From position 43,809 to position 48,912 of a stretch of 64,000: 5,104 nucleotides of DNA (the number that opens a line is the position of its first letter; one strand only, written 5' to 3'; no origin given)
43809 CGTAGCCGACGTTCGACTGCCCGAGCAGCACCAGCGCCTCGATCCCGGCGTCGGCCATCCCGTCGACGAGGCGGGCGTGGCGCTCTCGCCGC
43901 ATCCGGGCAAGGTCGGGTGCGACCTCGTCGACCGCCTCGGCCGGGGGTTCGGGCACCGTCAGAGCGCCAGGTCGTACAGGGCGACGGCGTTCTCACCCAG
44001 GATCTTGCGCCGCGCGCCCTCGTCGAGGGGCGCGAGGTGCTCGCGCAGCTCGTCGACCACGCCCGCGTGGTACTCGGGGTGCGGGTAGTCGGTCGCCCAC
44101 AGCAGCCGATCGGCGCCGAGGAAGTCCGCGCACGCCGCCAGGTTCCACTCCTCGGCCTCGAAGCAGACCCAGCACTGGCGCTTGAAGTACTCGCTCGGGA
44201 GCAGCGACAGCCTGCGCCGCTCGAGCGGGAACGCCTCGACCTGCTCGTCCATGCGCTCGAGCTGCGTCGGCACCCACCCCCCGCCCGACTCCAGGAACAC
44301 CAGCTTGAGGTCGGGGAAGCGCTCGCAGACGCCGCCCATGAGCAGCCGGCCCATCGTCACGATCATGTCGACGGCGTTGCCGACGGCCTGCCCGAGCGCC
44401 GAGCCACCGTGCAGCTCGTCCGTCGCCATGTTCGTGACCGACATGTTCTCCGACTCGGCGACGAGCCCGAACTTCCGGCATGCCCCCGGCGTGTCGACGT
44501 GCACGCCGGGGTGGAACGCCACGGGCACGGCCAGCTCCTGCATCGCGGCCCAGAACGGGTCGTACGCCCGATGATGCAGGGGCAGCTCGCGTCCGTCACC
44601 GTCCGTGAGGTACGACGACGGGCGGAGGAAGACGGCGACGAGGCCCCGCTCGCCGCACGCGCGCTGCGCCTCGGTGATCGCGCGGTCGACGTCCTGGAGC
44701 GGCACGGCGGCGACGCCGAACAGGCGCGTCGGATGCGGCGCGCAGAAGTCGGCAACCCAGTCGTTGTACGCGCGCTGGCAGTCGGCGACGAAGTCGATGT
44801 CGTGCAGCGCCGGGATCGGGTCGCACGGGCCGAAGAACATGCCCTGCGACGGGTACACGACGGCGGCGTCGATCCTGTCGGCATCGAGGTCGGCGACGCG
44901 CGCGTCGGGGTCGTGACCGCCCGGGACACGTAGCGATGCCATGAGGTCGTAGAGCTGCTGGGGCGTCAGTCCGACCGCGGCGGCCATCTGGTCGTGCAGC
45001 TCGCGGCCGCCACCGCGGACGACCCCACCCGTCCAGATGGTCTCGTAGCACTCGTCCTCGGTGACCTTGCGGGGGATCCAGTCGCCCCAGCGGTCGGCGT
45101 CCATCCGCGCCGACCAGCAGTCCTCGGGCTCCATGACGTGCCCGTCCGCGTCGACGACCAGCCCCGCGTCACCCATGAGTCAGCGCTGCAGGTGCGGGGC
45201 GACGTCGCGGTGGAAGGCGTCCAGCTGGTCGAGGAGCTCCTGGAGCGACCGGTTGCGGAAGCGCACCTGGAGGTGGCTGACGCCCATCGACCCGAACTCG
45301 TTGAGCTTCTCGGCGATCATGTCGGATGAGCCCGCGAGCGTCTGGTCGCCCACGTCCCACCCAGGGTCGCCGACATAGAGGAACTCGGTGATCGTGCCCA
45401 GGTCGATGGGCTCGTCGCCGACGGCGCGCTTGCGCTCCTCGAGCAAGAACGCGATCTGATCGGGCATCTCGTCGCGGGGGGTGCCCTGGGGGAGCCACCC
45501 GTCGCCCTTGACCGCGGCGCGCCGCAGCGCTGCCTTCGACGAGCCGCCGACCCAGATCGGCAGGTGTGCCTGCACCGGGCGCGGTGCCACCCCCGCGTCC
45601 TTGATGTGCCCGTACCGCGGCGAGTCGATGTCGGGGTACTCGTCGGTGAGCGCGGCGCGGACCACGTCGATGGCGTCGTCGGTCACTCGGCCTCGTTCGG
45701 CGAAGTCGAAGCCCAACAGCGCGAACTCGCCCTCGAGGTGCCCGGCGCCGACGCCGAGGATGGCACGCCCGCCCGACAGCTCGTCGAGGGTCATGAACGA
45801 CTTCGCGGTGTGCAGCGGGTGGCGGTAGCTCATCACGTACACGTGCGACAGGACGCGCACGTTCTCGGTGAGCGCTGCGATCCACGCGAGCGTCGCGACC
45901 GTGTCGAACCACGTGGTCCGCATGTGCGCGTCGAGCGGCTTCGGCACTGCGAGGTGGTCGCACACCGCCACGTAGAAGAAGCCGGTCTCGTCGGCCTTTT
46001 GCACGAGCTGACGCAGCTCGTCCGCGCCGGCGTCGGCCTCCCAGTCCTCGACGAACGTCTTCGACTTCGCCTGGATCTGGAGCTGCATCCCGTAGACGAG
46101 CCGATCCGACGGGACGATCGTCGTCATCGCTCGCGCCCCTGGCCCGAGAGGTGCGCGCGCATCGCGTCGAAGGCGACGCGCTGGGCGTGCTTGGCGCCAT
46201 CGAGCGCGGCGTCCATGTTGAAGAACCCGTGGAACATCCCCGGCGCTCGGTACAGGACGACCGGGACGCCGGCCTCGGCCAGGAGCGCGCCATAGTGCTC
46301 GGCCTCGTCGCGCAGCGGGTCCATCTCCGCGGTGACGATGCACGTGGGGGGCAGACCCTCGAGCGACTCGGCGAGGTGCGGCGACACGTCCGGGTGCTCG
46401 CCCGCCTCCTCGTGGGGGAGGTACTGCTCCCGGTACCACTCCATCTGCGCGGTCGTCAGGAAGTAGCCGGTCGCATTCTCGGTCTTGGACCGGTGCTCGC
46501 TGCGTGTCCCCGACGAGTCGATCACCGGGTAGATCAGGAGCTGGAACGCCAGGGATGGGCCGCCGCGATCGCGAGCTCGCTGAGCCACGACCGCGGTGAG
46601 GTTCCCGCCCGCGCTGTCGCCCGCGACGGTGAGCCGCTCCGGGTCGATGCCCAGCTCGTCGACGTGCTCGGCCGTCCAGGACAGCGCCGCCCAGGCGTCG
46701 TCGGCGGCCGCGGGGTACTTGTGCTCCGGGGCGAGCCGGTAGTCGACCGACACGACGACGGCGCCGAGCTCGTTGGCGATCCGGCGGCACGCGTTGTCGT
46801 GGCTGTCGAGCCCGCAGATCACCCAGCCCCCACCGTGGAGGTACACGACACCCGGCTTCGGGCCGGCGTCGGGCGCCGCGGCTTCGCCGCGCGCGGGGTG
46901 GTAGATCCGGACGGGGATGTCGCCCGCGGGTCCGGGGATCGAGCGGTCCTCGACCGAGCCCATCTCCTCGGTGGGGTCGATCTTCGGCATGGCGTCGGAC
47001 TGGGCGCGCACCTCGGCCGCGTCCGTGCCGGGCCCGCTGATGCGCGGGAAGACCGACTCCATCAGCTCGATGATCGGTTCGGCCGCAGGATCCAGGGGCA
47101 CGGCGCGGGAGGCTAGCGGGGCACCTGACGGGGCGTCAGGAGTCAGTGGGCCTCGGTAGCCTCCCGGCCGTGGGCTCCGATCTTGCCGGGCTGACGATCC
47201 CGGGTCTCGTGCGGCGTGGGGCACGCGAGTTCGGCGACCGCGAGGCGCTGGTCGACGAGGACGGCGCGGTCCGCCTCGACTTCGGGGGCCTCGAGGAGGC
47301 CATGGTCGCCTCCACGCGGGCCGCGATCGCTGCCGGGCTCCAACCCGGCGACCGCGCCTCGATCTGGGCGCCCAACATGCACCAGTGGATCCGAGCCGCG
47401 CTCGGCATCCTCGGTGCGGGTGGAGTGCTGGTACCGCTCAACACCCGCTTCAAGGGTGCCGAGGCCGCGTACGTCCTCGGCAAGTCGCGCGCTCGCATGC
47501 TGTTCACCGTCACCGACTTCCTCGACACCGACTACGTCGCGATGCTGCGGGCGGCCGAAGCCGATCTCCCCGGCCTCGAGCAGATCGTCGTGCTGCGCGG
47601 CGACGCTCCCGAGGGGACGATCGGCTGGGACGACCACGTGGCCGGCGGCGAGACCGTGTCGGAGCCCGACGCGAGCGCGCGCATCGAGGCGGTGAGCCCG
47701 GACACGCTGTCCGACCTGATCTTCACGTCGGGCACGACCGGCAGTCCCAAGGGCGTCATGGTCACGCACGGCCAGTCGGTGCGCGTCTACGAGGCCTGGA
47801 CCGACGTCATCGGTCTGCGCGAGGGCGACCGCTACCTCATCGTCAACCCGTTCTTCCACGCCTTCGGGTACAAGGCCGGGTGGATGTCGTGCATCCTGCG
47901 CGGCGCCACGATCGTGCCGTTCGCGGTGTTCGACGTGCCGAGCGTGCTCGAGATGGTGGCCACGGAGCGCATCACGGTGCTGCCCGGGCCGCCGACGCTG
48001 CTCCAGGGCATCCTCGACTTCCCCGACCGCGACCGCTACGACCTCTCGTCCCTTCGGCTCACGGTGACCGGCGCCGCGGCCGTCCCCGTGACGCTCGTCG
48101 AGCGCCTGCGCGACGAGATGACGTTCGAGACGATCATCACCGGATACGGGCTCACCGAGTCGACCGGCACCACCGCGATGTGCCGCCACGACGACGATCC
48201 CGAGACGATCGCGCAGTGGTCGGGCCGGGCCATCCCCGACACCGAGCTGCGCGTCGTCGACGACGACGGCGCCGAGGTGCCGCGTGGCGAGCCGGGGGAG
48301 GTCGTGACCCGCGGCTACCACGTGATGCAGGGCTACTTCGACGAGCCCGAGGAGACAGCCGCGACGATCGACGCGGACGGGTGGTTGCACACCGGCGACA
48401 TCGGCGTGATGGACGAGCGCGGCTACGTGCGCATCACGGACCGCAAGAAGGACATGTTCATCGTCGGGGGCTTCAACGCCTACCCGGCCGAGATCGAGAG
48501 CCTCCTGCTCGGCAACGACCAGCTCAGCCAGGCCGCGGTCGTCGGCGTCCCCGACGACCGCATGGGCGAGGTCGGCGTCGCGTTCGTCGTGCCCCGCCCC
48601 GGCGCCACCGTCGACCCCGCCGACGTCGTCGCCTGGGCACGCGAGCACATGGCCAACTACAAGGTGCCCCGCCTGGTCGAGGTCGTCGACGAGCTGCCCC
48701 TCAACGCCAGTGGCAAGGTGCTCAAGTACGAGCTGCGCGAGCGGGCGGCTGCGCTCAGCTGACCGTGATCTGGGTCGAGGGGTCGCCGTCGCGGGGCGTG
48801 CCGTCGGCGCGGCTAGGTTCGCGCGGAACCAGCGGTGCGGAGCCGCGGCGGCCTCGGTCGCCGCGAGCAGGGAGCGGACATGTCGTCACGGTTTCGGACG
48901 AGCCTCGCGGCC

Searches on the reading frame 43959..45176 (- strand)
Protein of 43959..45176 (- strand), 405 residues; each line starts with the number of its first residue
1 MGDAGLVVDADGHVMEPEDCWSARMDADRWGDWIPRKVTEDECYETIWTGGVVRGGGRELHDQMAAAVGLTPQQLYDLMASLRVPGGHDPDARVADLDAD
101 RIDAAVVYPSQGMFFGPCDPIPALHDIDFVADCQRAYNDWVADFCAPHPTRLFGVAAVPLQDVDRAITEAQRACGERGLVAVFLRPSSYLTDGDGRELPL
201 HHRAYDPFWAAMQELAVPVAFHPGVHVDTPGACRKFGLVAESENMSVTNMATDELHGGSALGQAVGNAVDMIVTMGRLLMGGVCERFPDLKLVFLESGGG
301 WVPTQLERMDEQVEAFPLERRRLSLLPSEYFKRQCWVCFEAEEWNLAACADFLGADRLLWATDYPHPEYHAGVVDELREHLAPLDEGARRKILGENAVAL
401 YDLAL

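Call 20: search_protein_families(library=pfam, proteins=[window:43959-45176:-])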
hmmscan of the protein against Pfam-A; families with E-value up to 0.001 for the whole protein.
window:43959-45176:- (405 aa): 1 family
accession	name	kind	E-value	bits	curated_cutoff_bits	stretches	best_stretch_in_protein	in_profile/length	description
PF04909.20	Amidohydro_2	-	4.2e-38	132.2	26.4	1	8-403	1-289/289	Amidohydrolase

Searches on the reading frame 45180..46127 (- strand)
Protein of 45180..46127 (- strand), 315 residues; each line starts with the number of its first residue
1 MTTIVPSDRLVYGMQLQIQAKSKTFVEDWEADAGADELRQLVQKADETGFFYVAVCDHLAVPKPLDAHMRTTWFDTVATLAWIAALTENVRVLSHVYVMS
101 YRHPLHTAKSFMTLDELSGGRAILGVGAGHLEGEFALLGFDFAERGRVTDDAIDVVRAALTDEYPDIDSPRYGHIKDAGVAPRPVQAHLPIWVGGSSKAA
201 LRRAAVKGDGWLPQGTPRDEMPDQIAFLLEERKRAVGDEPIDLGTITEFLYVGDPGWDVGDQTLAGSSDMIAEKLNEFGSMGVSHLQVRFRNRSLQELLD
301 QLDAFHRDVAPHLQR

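Call 20: search_protein_families(library=pfam, proteins=[window:45180-46127:-])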
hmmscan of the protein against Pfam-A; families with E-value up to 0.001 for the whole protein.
window:45180-46127:- (315 aa): 1 family
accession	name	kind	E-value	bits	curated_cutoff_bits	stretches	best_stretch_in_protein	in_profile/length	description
PF00296.26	Bac_luciferase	-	1.6e-47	162.8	27.9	1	33-243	20-222/314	Luciferase-like monooxygenase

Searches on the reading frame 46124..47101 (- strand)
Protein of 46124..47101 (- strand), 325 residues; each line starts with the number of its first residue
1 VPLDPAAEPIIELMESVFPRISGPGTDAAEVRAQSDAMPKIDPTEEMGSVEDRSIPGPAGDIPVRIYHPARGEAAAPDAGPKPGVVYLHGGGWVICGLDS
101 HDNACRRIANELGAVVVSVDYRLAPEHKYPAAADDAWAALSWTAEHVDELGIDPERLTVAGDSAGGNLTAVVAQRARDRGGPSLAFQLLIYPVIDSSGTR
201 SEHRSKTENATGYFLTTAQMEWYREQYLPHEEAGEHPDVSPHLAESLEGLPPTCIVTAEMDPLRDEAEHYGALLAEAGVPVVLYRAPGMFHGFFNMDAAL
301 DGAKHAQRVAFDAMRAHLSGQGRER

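Call 20: search_protein_families(library=pfam, proteins=[window:46124-47101:-])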
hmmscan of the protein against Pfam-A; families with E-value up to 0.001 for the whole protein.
window:46124-47101:- (325 aa): 4 families
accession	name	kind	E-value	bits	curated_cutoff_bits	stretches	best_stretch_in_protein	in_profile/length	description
PF07859.19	Abhydrolase_3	-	2.8e-82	276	25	1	85-294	1-209/210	alpha/beta hydrolase fold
PF20434.5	BD-FAE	-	3.3e-19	69.7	26.8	1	80-177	11-111/215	BD-FAE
PF00135.34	COesterase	-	1.8e-11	44.2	27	1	66-180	90-208/515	Carboxylesterase family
PF00326.27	Peptidase_S9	-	5.3e-05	23.2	22.6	1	142-298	51-194/213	Prolyl oligopeptidase family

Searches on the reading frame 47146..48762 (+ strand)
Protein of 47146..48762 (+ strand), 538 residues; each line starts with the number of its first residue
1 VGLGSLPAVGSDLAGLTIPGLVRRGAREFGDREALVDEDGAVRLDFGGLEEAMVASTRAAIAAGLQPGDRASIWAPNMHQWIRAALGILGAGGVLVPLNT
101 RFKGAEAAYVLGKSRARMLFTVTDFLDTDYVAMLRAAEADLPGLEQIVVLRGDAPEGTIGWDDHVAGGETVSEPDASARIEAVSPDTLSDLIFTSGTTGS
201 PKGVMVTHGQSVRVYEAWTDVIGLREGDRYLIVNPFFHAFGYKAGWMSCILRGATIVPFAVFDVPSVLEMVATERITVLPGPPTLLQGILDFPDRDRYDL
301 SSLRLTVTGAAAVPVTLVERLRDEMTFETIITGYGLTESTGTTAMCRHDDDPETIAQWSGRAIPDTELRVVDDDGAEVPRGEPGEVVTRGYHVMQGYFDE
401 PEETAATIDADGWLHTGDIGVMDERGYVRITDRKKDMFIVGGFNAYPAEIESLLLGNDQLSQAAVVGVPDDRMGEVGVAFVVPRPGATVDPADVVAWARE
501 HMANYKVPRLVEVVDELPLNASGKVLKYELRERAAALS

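Call 20: search_protein_families(library=pfam, proteins=[window:47146-48762:+])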
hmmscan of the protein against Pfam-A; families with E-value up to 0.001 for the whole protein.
window:47146-48762:+ (538 aa): 2 families
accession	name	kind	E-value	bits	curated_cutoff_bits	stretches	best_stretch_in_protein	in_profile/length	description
PF00501.34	AMP-binding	-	2.5e-84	283.7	29.9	1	23-398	2-384/384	AMP-binding enzyme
PF13193.12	AMP-binding_C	-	2.1e-21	77.1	24.5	1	449-524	1-76/76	AMP-binding enzyme C-terminal domain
